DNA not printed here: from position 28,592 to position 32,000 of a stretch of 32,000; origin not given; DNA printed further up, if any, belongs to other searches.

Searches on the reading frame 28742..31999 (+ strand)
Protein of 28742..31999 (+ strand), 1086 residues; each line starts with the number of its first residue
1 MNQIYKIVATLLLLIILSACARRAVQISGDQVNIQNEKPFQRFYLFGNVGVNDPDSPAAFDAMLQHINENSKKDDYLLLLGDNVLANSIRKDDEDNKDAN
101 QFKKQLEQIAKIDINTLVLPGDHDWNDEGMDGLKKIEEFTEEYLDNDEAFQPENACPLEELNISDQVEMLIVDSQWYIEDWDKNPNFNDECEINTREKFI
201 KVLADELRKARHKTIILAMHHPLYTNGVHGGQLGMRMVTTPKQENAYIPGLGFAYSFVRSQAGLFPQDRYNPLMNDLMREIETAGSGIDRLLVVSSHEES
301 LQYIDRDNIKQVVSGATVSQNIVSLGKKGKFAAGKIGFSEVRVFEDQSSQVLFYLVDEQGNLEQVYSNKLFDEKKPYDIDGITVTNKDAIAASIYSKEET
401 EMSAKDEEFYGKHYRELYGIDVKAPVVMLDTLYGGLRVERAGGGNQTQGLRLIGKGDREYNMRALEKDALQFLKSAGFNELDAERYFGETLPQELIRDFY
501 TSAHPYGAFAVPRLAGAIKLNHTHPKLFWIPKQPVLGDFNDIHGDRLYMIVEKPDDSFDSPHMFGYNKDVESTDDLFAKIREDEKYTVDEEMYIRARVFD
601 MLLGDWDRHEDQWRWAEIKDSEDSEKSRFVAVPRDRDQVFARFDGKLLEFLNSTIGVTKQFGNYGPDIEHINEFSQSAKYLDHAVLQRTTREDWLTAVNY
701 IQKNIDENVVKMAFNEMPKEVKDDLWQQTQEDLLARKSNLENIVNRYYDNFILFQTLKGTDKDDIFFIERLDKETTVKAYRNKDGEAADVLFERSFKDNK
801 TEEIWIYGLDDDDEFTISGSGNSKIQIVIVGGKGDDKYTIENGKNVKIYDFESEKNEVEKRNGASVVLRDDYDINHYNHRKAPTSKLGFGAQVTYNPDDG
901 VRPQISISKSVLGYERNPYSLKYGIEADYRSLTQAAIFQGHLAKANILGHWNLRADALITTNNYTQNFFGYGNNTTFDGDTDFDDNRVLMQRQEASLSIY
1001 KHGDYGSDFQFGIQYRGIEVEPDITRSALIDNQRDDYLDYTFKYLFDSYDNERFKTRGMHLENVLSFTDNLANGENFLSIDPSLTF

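Call 128: search_protein_families(library=pfam, proteins=[window:28742-31999:+], max_evalue=0.001)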
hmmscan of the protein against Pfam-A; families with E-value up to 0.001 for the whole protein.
window:28742-31999:+ (1086 aa): 1 family
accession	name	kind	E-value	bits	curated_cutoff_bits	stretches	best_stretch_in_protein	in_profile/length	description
PF00149.33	Metallophos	-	6e-09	37.1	21.5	1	55-237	13-173/191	Calcineurin-like phosphoesterase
